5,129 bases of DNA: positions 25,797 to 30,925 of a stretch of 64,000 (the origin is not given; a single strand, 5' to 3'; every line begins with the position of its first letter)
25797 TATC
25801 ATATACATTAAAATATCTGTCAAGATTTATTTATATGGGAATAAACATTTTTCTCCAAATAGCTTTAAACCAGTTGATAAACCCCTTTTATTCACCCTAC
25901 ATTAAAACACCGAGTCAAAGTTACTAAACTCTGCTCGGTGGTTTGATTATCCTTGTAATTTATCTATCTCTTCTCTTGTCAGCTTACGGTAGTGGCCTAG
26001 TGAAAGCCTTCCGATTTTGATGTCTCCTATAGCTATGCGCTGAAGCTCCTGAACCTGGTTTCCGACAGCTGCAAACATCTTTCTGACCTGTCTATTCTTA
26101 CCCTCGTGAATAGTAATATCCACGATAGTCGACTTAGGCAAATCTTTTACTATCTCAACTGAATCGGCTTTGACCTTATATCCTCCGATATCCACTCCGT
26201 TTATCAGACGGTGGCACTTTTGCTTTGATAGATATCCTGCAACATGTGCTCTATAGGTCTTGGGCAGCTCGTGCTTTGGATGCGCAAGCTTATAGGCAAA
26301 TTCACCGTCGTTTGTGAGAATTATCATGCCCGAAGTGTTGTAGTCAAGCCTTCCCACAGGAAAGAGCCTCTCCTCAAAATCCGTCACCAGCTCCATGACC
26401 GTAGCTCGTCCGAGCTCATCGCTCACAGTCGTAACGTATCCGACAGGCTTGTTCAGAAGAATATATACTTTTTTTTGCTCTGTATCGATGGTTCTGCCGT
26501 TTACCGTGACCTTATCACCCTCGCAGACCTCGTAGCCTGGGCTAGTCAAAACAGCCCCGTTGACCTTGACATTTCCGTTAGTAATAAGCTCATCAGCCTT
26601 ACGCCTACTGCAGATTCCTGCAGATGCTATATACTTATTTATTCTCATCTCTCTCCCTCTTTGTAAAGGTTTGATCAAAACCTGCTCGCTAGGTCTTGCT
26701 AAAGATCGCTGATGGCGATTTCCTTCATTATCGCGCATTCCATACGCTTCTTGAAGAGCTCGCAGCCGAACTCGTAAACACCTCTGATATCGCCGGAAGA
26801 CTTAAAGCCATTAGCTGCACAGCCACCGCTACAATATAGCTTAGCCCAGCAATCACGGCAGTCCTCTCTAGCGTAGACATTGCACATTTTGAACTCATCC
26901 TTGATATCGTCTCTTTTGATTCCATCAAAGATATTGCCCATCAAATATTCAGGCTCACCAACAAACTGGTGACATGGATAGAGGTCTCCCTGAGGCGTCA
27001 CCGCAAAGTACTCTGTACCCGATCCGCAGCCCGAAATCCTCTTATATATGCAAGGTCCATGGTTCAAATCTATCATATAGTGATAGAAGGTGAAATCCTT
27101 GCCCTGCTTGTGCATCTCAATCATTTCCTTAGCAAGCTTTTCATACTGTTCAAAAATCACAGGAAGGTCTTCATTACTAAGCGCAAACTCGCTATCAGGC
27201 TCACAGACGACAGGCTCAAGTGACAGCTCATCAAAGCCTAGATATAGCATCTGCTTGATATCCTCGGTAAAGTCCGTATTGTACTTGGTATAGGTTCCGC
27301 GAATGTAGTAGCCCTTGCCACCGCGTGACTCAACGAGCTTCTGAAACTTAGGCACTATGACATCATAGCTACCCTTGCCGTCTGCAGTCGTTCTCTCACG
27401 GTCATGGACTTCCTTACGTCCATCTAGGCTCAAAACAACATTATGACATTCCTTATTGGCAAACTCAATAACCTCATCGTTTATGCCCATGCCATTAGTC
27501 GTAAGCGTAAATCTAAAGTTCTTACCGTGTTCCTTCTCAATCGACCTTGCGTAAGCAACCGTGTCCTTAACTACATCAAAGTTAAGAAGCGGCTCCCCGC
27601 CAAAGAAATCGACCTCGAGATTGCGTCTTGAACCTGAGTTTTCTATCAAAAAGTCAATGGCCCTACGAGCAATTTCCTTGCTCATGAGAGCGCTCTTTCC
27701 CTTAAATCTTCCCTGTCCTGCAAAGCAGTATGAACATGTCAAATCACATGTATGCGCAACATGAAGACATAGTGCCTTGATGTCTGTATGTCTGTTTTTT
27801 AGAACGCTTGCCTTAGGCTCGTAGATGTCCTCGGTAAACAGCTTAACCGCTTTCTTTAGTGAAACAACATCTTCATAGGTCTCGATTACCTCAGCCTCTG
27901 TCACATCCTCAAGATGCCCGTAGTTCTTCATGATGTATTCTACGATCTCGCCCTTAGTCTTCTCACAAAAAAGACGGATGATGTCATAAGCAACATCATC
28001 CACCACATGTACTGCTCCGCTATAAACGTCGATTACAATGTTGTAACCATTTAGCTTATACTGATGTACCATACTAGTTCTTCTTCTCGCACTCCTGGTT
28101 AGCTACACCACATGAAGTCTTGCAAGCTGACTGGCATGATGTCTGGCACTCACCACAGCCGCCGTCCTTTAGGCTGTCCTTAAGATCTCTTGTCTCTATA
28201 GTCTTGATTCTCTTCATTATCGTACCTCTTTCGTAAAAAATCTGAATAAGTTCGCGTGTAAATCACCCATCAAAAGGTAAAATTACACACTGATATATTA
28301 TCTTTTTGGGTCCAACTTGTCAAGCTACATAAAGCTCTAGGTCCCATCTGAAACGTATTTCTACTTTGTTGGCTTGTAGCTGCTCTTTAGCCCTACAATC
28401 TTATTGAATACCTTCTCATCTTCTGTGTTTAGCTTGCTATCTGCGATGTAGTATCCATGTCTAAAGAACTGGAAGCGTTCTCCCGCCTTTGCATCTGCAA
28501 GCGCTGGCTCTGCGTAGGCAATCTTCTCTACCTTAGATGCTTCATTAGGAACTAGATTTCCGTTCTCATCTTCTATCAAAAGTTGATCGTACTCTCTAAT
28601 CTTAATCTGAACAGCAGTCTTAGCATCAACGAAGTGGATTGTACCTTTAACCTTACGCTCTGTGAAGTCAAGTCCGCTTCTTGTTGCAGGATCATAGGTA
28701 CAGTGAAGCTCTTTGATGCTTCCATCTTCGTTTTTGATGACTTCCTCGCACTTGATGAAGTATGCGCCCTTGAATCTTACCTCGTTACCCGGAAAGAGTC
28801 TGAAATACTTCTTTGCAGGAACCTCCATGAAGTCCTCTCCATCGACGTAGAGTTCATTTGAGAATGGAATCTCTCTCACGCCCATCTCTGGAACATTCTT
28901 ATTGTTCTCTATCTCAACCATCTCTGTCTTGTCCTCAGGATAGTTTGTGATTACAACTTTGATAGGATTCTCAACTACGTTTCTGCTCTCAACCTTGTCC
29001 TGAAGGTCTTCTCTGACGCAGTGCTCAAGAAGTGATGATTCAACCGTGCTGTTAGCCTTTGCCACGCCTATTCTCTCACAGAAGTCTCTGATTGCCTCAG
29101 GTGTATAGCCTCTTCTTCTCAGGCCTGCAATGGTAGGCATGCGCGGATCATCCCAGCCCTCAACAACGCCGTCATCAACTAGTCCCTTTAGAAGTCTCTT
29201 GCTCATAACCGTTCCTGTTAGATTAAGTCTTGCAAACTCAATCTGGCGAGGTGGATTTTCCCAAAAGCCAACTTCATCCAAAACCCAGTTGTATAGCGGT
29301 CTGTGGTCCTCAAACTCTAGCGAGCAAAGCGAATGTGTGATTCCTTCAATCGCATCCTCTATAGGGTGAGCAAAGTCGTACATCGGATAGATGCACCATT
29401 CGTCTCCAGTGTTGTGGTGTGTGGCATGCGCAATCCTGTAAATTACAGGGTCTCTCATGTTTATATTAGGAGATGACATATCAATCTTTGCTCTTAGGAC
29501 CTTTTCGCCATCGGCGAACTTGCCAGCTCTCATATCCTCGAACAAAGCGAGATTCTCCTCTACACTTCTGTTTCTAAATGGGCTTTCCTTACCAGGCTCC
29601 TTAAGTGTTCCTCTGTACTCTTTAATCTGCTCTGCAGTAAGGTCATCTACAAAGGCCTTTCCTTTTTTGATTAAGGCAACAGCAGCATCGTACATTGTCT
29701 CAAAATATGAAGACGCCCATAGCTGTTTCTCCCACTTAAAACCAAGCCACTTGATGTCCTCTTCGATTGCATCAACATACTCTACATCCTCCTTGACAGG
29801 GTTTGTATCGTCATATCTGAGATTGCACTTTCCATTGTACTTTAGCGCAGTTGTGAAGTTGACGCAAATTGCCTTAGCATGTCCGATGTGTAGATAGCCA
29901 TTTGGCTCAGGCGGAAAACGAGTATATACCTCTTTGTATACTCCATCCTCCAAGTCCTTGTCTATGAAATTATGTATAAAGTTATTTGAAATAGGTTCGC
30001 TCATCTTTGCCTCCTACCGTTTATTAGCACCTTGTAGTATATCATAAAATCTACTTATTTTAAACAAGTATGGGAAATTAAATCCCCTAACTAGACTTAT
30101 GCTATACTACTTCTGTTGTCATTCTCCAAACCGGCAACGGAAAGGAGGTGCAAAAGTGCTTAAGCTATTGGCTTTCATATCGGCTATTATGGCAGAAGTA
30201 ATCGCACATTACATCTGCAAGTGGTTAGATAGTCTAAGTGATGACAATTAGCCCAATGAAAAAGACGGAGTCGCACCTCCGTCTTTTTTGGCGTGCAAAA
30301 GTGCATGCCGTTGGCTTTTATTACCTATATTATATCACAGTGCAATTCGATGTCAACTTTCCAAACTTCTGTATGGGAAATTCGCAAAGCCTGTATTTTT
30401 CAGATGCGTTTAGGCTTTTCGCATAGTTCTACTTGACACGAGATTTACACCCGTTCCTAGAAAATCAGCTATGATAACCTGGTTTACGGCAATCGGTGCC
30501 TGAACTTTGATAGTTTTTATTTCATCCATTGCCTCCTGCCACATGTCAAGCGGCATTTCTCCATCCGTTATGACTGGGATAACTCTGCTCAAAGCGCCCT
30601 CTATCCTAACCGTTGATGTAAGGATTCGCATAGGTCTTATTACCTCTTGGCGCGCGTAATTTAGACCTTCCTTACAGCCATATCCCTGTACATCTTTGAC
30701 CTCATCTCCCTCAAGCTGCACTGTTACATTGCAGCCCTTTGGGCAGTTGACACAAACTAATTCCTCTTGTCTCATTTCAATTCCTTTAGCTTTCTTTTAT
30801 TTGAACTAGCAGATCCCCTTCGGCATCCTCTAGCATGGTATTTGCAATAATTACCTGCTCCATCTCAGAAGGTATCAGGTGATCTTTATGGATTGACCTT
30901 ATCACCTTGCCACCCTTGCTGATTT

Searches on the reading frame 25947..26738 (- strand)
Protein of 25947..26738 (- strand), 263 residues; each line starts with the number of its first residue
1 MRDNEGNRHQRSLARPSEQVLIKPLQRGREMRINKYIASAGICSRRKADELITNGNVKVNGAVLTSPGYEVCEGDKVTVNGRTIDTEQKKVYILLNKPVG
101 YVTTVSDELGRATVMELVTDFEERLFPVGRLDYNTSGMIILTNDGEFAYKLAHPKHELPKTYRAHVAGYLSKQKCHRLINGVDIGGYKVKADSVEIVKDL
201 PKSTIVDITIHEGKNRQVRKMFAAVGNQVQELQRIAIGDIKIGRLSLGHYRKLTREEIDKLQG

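Call 44: search_protein_families(library=pfam, proteins=[window:25947-26738:-], max_evalue=0.0001)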
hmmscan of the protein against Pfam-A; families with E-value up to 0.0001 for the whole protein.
window:25947-26738:- (263 aa): 2 families
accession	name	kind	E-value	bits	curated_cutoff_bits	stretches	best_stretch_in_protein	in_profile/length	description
PF00849.27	PseudoU_synth_2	-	3.8e-25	89.3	26.8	1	92-224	2-152/152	RNA pseudouridylate synthase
PF01479.30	S4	-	2.1e-15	56.6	22.8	1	31-77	1-48/48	S4 domain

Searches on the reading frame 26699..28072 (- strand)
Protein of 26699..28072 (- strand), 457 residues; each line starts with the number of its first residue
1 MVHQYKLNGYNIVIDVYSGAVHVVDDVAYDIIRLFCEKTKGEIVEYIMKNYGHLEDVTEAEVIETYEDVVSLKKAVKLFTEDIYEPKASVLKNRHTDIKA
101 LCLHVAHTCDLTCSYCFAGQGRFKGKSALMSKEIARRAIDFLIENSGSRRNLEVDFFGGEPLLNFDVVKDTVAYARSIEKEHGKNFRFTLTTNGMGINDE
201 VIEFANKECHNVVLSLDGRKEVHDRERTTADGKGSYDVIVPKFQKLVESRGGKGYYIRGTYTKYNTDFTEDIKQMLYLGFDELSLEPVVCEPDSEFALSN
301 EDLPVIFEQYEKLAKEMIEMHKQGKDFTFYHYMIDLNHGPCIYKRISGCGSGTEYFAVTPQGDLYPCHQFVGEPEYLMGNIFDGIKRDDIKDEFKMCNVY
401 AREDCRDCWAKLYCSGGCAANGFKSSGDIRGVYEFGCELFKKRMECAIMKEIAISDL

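Call 44: search_protein_families(library=pfam, proteins=[window:26699-28072:-], max_evalue=0.0001)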
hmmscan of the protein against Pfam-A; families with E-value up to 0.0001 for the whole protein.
window:26699-28072:- (457 aa): 3 families
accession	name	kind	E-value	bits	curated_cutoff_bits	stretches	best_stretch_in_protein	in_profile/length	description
PF04055.27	Radical_SAM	-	5.8e-13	49.8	29.5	1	106-248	4-138/166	Radical SAM superfamily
PF13353.11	Fer4_12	-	4.5e-10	40.4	22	1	102-236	8-132/137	4Fe-4S single cluster domain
PF13186.11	SPASM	-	7.6e-05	23.4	21.5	0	349-409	1-67/67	Iron-sulfur cluster-binding domain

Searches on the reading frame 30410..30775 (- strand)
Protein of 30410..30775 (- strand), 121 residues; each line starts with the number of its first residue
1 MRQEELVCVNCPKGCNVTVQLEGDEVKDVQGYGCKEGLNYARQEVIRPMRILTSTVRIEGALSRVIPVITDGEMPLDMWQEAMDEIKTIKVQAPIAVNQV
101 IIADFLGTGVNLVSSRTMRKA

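Call 45: search_protein_families(library=pfam, proteins=[window:30410-30775:-], max_evalue=0.0001)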
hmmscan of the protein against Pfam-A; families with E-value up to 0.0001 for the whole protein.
window:30410-30775:- (121 aa): 1 family
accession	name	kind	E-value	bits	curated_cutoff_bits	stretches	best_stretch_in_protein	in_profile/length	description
PF07892.16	DUF1667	-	6.4e-26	90.6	27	1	36-116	2-82/82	Protein of unknown function (DUF1667)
